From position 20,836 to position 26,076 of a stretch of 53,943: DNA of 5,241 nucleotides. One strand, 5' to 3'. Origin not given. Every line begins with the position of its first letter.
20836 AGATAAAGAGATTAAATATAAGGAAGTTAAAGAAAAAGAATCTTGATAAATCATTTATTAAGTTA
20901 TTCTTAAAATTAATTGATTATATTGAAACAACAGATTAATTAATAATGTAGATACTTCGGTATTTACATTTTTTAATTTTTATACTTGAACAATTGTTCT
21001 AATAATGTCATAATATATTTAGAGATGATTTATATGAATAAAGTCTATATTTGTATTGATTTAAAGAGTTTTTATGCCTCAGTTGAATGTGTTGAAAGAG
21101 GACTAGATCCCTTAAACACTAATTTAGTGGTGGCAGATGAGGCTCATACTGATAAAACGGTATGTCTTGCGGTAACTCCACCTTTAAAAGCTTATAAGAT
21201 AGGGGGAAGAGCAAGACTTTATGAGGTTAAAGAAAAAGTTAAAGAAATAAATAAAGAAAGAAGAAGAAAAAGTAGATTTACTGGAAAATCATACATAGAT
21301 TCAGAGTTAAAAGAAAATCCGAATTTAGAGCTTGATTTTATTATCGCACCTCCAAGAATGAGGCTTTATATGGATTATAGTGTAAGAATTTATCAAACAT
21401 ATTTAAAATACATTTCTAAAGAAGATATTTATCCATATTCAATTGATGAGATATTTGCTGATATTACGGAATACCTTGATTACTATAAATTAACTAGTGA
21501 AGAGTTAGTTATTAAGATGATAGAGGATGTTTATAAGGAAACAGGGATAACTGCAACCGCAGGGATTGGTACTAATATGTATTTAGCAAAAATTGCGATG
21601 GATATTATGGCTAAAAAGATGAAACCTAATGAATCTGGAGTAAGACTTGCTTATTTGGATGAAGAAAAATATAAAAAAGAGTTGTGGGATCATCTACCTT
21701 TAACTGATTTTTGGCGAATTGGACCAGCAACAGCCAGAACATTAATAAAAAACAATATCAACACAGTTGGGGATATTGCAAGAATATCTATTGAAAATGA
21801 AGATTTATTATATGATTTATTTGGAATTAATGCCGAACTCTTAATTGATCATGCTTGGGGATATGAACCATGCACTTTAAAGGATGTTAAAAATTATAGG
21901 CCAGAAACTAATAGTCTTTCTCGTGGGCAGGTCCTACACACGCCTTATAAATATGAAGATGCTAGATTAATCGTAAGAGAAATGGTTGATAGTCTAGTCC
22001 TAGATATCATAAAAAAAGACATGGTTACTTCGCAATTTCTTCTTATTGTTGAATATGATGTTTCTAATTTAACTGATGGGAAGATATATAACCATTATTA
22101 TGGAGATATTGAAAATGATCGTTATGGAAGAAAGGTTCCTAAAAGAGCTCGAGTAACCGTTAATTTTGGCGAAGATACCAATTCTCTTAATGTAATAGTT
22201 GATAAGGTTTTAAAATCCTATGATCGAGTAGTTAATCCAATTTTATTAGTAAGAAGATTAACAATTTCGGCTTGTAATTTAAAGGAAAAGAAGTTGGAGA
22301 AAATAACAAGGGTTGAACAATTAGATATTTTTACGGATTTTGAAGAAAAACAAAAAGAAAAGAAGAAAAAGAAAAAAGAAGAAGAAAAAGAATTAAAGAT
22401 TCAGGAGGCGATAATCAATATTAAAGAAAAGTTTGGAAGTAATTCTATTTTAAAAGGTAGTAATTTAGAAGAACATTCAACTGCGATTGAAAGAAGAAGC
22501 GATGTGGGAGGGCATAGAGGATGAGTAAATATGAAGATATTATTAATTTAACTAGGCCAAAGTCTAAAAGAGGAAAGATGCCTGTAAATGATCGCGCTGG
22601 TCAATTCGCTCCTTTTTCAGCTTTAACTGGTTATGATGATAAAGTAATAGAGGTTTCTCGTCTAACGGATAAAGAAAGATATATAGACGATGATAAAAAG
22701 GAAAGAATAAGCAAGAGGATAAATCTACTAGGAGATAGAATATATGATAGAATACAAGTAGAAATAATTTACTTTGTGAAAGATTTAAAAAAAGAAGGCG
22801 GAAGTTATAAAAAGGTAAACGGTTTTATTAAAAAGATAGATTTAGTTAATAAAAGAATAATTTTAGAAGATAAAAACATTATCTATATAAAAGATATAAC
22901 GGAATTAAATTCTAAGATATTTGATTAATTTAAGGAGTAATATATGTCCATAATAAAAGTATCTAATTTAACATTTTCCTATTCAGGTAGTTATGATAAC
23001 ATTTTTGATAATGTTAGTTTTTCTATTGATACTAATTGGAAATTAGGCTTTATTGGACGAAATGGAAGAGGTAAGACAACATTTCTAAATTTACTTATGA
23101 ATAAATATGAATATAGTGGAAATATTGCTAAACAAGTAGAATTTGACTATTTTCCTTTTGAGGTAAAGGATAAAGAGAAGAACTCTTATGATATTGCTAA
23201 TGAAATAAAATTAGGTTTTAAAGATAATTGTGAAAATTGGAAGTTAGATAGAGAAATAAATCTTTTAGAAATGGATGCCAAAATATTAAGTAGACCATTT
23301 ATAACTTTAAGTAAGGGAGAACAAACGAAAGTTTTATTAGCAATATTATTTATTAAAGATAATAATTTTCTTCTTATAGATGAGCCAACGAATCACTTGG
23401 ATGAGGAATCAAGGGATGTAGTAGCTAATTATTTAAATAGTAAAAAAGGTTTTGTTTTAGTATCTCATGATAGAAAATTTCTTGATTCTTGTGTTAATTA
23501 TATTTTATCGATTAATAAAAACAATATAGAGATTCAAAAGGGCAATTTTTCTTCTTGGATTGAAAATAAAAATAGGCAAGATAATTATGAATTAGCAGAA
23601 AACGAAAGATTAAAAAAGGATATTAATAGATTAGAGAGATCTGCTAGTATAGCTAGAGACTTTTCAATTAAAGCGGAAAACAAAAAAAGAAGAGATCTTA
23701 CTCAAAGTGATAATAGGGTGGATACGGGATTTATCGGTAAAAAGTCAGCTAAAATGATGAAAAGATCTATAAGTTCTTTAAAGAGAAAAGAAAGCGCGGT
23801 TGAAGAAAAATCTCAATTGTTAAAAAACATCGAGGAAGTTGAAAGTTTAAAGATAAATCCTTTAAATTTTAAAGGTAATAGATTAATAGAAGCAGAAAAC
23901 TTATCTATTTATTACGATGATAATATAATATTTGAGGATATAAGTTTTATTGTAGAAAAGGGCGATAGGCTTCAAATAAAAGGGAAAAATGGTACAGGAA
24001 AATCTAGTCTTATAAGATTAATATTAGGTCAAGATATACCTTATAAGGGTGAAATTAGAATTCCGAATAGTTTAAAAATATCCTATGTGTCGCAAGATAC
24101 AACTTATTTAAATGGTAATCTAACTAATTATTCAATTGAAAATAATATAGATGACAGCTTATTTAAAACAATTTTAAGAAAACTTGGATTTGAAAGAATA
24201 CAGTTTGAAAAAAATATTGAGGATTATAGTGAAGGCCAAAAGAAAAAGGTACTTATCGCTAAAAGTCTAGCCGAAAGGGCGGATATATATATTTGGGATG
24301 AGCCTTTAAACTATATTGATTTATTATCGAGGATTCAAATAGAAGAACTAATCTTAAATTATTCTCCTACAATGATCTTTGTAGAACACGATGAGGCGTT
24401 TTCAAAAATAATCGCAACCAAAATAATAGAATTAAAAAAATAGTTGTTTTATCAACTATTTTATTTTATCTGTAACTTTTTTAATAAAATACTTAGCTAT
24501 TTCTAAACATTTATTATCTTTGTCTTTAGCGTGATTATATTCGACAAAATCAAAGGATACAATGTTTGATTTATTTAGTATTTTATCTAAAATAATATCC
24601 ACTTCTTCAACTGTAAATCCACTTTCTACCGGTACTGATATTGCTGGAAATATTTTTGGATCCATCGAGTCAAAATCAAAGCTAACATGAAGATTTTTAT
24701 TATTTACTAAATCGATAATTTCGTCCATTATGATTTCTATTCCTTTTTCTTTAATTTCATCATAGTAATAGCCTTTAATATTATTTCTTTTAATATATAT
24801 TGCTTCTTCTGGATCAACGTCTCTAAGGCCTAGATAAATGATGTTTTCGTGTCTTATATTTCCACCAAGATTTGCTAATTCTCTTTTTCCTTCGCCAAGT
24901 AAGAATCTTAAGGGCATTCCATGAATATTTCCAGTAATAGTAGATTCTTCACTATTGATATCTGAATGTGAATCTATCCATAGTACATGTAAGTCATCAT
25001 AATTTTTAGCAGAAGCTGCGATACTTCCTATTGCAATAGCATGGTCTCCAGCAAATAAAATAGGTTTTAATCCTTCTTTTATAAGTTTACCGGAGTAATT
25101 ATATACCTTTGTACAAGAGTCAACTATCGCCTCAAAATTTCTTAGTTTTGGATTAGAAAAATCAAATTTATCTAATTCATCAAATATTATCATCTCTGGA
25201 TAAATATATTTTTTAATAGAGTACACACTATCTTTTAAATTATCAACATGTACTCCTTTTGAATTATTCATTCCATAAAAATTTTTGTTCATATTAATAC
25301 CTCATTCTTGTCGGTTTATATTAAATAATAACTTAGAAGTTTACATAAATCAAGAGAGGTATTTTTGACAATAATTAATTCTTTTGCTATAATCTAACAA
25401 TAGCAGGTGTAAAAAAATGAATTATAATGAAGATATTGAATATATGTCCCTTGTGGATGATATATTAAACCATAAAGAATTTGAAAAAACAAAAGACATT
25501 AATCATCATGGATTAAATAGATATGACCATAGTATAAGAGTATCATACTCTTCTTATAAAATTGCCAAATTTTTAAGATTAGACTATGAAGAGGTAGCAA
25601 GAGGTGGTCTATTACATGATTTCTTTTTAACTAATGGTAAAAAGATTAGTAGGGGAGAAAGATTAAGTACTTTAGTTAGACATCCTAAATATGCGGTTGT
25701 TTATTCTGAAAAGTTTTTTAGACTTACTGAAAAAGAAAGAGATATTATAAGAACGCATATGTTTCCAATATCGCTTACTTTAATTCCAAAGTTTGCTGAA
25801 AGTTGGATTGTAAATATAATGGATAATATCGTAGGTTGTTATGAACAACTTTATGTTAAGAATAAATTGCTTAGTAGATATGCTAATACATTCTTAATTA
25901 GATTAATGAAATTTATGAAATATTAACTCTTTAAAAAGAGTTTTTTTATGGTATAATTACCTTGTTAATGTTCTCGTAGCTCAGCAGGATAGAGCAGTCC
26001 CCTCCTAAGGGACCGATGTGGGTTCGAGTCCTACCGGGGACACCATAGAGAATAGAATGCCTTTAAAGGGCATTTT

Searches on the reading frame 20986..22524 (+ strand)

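Call 64: search_protein_families(library=pfam, proteins=[window:20986-22524:+], max_evalue=0.00001)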
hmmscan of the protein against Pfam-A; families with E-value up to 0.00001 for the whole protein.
window:20986-22524:+ (512 aa): 1 family
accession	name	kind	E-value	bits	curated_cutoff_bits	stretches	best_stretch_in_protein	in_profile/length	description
PF00817.25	IMS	-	2e-24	86.6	23.2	1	24-206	1-148/148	impB/mucB/samB family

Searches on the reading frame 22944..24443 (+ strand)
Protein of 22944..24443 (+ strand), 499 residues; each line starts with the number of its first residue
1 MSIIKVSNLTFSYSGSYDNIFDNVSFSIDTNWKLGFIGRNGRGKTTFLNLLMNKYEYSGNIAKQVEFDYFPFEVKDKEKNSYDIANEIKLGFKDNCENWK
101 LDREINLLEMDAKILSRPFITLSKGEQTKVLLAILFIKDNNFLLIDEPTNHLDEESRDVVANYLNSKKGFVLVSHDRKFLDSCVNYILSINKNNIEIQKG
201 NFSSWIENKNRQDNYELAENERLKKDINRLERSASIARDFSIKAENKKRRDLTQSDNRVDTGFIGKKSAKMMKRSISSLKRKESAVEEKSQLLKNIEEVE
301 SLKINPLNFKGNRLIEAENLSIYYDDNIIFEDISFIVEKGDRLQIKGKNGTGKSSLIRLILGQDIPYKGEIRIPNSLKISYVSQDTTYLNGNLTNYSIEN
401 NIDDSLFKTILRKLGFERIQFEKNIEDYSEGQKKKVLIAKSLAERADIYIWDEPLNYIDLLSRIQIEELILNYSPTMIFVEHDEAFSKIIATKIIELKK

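Call 64: search_protein_families(library=pfam, proteins=[window:22944-24443:+], max_evalue=0.00001)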
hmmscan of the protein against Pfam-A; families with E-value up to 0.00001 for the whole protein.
window:22944-24443:+ (499 aa): 3 families
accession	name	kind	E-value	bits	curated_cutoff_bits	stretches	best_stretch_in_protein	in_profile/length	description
PF00005.33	ABC_tran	-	1.5e-40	139.4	25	2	331-456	2-137/137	ABC transporter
PF13304.12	AAA_21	-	5.5e-09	36.9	27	0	345-467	4-130/304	AAA domain, putative AbiEii toxin, Type IV TA system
PF02463.25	SMC_N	-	5.1e-07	29.8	40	0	121-190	136-211/220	RecF/RecN/SMC N terminal domain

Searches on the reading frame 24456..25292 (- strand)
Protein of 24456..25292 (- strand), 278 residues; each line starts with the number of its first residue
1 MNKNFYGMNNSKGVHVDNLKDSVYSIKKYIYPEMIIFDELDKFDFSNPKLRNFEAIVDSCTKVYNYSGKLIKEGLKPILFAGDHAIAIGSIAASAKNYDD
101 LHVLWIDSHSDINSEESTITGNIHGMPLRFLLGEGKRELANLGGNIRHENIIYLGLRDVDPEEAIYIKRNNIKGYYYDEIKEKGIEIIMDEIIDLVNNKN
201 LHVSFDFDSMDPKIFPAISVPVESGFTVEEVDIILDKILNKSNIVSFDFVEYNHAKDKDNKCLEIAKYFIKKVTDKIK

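Call 64: search_protein_families(library=pfam, proteins=[window:24456-25292:-], max_evalue=0.00001)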
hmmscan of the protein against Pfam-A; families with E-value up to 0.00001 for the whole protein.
window:24456-25292:- (278 aa): 1 family
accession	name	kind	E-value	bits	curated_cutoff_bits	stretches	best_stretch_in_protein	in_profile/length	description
PF00491.26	Arginase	-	8.8e-50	170.2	22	1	36-270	47-274/280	Arginase family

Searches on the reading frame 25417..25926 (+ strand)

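Call 65: search_protein_families(library=pfam, proteins=[window:25417-25926:+], max_evalue=0.00001)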
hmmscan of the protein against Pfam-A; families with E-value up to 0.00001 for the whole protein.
window:25417-25926:+ (169 aa): 1 family
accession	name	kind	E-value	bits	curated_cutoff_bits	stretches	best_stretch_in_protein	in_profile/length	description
PF01966.28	HD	-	8.6e-07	29.7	22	1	35-137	1-112/116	HD domain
